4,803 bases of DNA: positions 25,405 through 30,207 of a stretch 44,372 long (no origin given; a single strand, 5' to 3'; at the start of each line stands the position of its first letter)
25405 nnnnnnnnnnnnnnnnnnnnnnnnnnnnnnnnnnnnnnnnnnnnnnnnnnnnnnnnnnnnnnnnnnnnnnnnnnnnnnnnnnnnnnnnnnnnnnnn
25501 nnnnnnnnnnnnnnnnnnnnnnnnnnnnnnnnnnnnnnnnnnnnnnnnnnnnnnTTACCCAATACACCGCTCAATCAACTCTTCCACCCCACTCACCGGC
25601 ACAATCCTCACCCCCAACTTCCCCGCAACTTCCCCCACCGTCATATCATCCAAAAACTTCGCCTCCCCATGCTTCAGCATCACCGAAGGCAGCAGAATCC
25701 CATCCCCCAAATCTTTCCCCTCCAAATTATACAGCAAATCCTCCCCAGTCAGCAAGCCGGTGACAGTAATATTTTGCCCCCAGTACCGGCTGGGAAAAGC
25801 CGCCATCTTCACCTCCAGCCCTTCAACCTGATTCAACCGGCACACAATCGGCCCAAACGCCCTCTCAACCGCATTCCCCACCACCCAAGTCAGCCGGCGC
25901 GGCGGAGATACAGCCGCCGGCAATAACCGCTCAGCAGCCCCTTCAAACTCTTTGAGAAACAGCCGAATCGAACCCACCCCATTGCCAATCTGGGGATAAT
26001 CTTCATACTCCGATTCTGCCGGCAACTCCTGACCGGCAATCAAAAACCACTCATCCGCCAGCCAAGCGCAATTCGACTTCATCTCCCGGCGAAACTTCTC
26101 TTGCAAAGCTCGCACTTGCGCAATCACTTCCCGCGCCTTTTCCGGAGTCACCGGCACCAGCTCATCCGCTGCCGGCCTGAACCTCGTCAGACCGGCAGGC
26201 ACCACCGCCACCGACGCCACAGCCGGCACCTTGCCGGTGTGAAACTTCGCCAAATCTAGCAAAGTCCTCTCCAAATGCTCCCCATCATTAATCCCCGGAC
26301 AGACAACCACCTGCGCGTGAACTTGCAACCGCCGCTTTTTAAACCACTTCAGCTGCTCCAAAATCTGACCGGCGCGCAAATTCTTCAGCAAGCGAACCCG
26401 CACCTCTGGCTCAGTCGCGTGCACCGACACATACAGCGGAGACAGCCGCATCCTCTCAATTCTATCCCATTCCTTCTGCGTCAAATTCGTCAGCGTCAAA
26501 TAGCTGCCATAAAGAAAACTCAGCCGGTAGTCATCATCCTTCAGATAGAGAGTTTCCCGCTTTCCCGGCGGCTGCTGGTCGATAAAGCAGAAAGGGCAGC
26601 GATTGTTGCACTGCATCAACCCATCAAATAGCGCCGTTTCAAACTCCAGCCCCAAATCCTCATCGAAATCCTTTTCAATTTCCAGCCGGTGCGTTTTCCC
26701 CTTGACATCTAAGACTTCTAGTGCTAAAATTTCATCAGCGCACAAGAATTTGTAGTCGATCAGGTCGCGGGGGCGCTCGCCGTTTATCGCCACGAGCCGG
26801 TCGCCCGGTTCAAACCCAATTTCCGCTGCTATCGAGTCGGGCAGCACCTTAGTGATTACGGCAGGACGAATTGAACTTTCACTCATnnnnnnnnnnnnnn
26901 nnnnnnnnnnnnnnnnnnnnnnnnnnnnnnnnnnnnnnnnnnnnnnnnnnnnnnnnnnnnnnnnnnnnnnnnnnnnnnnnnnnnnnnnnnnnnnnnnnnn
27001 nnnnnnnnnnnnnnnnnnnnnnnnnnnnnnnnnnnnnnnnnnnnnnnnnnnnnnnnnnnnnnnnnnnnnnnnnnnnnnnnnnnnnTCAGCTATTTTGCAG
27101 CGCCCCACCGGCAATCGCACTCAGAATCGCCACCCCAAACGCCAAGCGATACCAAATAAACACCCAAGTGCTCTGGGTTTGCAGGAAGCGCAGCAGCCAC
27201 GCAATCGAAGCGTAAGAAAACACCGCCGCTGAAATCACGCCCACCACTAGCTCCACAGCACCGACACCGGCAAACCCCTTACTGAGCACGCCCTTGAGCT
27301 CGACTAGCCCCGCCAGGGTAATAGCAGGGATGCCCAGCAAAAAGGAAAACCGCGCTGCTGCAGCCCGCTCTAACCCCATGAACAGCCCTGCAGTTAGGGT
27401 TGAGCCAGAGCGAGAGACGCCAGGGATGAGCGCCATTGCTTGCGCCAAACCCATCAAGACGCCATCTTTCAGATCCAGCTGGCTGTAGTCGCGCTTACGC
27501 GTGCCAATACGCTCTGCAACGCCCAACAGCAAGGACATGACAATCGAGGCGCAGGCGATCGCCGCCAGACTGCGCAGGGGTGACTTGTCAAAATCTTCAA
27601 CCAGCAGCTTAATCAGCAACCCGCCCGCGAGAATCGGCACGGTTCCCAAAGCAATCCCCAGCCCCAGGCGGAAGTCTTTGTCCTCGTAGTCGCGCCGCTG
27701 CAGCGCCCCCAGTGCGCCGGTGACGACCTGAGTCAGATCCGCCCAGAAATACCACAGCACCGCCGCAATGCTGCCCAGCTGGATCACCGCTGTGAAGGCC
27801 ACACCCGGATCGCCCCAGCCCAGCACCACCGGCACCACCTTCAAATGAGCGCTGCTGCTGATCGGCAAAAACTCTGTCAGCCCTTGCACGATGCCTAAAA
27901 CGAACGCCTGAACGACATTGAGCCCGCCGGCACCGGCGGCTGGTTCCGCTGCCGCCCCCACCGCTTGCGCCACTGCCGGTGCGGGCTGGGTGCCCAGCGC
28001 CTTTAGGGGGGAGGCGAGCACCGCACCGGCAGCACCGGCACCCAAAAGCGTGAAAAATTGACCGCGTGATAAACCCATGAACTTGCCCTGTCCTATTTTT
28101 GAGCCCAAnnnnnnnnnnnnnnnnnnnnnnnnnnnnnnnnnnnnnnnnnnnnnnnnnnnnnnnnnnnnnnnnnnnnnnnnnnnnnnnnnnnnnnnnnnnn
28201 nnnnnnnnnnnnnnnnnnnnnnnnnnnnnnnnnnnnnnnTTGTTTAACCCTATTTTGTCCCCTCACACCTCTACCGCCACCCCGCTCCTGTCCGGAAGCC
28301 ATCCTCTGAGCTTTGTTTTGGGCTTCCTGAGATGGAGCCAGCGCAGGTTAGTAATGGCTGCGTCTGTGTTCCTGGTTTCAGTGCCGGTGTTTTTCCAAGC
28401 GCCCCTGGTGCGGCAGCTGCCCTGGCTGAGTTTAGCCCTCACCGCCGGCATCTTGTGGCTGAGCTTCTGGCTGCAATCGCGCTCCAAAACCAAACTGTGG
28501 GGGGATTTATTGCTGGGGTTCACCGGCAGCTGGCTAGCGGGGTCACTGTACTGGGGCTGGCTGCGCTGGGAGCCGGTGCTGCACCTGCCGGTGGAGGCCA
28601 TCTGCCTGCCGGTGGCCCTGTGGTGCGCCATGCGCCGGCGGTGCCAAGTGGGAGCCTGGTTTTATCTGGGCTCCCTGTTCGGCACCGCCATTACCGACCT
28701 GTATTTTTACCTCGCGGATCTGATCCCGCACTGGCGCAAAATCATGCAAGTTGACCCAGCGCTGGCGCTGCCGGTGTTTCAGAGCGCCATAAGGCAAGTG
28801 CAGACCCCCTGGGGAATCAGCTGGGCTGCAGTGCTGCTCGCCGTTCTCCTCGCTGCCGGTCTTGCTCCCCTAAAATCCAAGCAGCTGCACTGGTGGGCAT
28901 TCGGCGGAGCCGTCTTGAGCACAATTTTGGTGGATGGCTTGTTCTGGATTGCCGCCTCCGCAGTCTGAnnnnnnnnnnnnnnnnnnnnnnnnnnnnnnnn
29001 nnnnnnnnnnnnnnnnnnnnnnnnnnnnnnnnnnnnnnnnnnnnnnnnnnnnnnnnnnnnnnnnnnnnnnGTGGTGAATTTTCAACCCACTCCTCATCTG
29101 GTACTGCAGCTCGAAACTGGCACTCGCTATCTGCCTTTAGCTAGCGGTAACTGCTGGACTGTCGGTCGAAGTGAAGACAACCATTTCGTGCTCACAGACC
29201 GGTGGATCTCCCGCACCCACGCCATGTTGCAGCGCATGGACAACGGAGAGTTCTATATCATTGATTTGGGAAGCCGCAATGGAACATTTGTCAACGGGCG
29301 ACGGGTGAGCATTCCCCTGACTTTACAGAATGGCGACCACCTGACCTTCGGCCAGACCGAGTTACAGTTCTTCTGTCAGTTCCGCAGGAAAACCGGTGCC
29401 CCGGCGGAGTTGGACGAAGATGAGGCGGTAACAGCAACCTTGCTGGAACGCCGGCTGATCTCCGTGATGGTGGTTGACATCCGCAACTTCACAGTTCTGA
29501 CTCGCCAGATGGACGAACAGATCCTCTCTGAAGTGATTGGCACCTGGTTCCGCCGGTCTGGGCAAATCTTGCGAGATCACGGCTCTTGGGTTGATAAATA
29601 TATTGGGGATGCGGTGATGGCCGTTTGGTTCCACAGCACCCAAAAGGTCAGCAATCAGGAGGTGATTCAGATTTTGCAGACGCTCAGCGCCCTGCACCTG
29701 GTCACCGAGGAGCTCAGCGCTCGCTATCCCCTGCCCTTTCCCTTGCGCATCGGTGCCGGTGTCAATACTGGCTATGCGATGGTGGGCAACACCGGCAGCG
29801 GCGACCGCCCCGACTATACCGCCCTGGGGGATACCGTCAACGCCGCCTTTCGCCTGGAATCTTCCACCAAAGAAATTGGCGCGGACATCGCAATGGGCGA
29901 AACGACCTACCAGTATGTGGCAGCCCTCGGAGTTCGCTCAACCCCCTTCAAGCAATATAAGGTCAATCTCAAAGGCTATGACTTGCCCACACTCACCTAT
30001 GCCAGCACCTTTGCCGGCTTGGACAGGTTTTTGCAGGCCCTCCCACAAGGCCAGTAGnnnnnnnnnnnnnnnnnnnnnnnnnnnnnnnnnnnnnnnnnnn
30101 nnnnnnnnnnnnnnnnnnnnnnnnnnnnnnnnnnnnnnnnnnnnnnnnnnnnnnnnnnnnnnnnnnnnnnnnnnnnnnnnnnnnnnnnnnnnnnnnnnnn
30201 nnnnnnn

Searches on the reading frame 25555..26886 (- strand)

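Call 41: search_protein_families(library=pfam, proteins=[window:25555-26886:-], max_evalue=0.001)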
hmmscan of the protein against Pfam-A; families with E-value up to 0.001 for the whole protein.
window:25555-26886:- (443 aa): 5 families
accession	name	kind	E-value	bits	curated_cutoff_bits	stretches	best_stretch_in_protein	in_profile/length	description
PF04459.17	DUF512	-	4.4e-72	242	25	1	229-432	1-201/202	Protein of unknown function (DUF512)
PF19238.5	Radical_SAM_2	-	9.5e-65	217.3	26.7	1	72-217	1-146/151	Radical SAM-like domain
PF17820.7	PDZ_6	-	5.7e-12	45.6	27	1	10-58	1-52/54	PDZ domain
PF04055.27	Radical_SAM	-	2.4e-05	25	29.5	0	132-207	90-161/166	Radical SAM superfamily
PF00595.29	PDZ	-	0.00019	22.2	23.2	1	6-38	24-56/81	PDZ domain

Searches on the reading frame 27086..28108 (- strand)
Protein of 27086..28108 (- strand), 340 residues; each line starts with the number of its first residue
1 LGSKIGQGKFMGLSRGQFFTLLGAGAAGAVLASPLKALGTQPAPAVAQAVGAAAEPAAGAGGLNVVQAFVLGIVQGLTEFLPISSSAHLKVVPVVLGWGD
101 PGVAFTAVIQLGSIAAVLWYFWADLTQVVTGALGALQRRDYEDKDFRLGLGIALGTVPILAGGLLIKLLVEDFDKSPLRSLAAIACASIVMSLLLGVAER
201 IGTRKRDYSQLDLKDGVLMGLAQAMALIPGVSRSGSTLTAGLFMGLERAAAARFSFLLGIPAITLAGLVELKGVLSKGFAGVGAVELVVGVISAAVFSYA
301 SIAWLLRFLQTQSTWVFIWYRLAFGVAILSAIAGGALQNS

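Call 41: search_protein_families(library=pfam, proteins=[window:27086-28108:-], max_evalue=0.001)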
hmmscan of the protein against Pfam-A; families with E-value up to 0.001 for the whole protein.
window:27086-28108:- (340 aa): 1 family
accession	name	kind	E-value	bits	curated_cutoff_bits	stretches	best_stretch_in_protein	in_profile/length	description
PF02673.24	BacA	-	3.2e-79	266.7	33.4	1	68-326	1-256/257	Bacitracin resistance protein BacA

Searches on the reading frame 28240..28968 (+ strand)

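Call 41: search_protein_families(library=pfam, proteins=[window:28240-28968:+], max_evalue=0.001)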
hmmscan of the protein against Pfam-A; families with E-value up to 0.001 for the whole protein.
window:28240-28968:+ (242 aa): 1 family
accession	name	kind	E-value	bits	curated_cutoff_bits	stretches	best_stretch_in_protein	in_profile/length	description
PF11318.15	DUF3120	-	9.4e-91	304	29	1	43-239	2-198/199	Protein of unknown function (DUF3120)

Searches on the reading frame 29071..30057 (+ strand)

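Call 41: search_protein_families(library=pfam, proteins=[window:29071-30057:+], max_evalue=0.001)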
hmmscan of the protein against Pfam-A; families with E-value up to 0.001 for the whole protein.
window:29071-30057:+ (328 aa): 3 families
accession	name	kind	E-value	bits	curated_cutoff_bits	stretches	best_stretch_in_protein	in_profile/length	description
PF00498.31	FHA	-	1.6e-23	83.3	20.7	1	29-94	1-67/67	FHA domain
PF16697.10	Yop-YscD_cpl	-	8.2e-14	52.1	33.2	1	22-100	13-90/94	Inner membrane component of T3SS, cytoplasmic domain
PF00211.25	Guanylate_cyc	-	6.5e-12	45.9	21.9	1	130-299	9-171/183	Adenylate and Guanylate cyclase catalytic domain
